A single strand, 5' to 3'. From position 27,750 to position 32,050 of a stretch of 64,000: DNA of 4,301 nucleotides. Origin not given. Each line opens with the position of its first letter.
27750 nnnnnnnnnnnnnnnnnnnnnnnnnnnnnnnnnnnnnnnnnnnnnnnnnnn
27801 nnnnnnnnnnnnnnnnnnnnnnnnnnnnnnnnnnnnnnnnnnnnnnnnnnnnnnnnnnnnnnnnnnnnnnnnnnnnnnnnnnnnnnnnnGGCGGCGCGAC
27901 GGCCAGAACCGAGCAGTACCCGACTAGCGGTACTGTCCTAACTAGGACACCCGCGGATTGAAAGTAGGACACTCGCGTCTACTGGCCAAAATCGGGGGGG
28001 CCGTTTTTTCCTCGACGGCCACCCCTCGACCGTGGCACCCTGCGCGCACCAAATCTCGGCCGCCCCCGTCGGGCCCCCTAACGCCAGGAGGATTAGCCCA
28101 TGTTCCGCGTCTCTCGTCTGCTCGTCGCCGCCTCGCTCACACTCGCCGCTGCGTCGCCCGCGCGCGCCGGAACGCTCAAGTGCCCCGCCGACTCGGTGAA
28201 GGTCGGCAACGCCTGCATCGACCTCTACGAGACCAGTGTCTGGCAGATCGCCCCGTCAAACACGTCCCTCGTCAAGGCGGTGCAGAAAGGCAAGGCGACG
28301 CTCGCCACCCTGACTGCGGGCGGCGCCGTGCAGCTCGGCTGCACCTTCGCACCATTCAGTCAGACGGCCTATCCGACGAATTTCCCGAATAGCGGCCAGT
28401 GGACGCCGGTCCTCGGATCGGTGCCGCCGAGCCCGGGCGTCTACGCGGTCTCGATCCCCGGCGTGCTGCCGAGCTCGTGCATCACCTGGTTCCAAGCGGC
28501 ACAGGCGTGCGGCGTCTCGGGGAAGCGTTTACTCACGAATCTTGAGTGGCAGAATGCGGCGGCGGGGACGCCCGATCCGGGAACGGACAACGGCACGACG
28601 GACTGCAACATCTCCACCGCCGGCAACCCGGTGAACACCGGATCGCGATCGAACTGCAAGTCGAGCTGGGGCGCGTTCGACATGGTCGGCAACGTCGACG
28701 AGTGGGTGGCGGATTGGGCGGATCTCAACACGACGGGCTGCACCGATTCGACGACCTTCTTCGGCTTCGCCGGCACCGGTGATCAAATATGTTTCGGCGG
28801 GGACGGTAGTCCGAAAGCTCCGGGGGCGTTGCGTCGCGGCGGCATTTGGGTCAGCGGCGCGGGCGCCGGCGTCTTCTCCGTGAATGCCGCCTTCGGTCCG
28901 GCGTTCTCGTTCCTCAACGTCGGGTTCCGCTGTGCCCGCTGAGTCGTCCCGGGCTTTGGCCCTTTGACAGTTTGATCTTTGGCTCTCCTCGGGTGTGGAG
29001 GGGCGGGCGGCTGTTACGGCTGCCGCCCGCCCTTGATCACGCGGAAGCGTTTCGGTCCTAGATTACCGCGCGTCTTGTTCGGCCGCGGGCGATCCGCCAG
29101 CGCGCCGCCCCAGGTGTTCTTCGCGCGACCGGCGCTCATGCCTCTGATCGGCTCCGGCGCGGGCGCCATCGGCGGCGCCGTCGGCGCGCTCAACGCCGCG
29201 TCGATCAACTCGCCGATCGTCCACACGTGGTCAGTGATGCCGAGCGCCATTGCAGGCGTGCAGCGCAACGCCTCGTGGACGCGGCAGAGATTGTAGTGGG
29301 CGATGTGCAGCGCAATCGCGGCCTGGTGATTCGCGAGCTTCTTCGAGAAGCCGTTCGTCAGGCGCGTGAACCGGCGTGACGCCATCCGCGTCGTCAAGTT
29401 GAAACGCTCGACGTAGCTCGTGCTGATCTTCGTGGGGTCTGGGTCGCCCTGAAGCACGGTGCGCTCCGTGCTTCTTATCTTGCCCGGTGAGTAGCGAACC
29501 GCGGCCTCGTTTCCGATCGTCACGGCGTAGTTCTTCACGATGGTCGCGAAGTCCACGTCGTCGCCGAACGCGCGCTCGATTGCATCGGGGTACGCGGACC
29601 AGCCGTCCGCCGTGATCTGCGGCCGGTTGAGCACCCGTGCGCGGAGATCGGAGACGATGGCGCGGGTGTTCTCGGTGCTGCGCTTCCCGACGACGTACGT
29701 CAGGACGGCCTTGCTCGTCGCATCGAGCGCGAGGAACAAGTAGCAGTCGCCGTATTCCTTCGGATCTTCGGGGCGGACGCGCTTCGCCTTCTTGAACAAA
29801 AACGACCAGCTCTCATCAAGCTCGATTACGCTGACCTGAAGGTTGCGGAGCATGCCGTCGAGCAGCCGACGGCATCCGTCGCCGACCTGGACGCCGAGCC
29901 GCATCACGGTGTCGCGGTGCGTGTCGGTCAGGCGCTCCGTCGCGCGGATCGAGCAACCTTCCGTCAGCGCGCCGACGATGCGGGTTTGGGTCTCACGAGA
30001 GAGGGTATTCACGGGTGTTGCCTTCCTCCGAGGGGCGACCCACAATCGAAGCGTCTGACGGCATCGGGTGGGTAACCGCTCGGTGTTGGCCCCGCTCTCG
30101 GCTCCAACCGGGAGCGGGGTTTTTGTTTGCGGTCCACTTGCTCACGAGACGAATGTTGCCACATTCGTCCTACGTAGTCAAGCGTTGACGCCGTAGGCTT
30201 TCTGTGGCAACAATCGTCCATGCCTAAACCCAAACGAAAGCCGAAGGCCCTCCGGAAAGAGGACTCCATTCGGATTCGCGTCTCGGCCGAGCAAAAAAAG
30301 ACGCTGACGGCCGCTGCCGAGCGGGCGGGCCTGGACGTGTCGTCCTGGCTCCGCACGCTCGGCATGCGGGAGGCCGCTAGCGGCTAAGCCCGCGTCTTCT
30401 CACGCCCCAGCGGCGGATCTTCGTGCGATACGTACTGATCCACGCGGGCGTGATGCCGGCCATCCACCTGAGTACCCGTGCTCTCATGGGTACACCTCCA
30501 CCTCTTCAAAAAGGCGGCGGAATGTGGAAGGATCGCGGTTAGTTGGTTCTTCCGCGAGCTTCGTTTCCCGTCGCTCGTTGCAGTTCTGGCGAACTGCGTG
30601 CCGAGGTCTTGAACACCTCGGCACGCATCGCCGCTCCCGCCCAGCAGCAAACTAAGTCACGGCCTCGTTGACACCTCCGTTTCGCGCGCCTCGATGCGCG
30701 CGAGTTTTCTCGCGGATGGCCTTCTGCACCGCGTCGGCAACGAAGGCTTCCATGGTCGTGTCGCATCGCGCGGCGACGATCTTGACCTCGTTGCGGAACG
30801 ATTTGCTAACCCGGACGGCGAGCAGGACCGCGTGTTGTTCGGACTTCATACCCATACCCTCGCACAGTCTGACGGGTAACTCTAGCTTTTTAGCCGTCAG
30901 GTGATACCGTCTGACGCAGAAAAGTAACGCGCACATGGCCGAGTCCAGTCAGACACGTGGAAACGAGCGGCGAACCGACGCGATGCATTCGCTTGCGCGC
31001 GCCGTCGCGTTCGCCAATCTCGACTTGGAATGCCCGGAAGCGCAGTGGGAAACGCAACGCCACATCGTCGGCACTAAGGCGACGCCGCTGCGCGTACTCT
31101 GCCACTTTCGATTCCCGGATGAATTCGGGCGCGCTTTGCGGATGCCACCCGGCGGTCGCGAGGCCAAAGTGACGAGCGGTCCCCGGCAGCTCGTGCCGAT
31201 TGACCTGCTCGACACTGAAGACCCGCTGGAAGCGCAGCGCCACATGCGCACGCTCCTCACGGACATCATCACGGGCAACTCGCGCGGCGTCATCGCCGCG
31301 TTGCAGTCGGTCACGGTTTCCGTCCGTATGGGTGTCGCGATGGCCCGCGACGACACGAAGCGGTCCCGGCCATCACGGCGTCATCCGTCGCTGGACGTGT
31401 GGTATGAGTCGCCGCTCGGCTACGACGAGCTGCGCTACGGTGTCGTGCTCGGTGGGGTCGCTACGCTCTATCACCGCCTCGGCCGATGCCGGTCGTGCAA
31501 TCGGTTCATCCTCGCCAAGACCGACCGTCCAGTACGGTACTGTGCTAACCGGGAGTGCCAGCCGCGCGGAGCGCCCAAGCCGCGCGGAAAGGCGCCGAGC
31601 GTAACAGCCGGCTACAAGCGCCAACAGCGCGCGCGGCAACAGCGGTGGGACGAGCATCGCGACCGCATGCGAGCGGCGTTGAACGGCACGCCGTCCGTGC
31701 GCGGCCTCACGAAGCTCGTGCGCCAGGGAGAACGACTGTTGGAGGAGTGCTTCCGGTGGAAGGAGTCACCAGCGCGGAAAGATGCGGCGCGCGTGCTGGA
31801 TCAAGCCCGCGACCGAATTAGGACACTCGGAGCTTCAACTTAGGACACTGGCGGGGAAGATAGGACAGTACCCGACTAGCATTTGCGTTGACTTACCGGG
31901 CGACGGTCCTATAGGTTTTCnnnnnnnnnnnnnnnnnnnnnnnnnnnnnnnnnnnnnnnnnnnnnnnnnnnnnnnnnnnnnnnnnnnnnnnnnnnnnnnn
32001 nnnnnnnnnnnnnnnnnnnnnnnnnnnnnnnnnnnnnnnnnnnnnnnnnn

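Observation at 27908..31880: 15-bp direct repeat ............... and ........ iteron arrays flank a 3.95-kb segment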

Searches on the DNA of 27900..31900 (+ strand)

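Call 12: search_dna_similar(query=window:27900-31900:+, collection=plasmids, mode=distant, max_rows=15)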
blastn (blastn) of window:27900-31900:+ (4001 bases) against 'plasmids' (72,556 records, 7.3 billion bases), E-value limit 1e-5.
Records with a match: 3; places in all: 3; records where one place covers at least 80% of the query: 0.
Best place of each record, by identity: 60-80% 3.
By first word of the organism name: Hoeflea 1; Acidiphilium 1; Bosea 1.
By predicted mobility (MOB-suite, as given by PLSDB): non-mobilizable 3.
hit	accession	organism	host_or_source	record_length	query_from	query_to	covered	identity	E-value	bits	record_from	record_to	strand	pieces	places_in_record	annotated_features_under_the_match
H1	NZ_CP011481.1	Hoeflea sp. IMCC20628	-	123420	1331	1549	5%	68.5%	1e-6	64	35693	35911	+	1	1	IS1 family transposase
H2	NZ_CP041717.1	Acidiphilium multivorum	Cell culture,activated sludge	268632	1347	1523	4%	68.9%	8e-9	73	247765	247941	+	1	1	IS1 family transposase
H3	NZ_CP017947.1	Bosea sp. Tri-49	Oxytropis triphylla,cell culture,root ...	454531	1427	1527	3%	75.2%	3e-8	71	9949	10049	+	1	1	none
